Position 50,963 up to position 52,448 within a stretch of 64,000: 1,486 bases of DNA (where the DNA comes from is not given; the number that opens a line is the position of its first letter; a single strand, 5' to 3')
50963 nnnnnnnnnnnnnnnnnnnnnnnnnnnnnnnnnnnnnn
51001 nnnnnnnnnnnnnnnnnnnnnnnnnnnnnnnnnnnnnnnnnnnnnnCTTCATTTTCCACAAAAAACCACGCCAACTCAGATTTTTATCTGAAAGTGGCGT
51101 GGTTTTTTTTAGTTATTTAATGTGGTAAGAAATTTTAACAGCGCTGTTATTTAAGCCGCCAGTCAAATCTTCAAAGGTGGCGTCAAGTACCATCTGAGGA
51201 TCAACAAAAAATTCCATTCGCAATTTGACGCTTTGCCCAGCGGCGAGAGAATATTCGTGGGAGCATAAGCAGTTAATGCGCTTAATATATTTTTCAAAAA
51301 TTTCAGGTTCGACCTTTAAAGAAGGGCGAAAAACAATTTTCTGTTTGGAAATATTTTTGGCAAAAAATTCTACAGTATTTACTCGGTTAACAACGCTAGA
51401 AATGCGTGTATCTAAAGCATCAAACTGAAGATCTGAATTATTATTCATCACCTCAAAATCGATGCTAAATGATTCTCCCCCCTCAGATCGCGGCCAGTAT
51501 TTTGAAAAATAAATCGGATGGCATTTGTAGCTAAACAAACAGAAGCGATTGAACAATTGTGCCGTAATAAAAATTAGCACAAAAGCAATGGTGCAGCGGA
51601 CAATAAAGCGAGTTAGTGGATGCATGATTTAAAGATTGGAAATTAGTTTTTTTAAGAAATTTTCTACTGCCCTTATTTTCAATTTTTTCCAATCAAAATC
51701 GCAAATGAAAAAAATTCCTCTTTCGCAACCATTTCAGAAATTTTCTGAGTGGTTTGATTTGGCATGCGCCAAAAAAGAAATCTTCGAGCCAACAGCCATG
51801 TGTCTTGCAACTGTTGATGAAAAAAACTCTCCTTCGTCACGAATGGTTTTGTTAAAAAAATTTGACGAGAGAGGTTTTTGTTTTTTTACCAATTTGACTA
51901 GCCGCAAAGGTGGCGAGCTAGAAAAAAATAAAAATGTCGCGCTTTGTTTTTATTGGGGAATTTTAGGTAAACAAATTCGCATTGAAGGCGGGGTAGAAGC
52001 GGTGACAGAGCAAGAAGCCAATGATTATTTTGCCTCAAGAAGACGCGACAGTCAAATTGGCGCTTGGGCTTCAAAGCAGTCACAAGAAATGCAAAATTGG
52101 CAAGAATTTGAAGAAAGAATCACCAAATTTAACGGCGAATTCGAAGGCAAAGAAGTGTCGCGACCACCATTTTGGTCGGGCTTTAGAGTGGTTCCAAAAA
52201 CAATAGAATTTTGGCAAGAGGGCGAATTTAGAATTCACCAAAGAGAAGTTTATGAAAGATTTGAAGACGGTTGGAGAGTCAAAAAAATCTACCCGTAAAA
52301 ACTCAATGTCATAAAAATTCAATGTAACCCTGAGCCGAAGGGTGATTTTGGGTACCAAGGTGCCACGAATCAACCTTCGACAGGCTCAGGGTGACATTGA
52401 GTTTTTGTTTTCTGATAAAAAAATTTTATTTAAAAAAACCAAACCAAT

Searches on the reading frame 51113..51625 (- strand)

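Call 26: search_protein_families(library=pfam, proteins=[window:51113-51625:-], max_evalue=0.000001)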
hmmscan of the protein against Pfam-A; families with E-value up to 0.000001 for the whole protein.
window:51113-51625:- (170 aa): 1 family
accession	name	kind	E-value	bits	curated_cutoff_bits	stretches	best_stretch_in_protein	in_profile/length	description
PF04442.19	CtaG_Cox11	-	1.4e-15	58.1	25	1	52-153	34-136/148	Cytochrome c oxidase assembly protein CtaG/Cox11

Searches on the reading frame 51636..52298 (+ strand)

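Call 27: search_protein_families(library=pfam, proteins=[window:51636-52298:+], max_evalue=0.000001)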
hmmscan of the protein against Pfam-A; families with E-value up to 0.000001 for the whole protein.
window:51636-52298:+ (220 aa): 3 families
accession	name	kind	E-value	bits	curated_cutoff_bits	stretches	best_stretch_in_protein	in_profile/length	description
PF01243.27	PNPOx_N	-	3.1e-26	92.5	28.1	1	48-163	8-114/120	Pyridoxamine 5'-phosphate oxidase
PF10590.14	PNP_phzG_C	-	5.1e-15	55.5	27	1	180-220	1-42/42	Pyridoxine 5'-phosphate oxidase C-terminal dimerisation region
PF12766.13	Pyridox_oxase_2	-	6.2e-09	36.8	26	1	39-122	7-98/100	Pyridoxamine 5'-phosphate oxidase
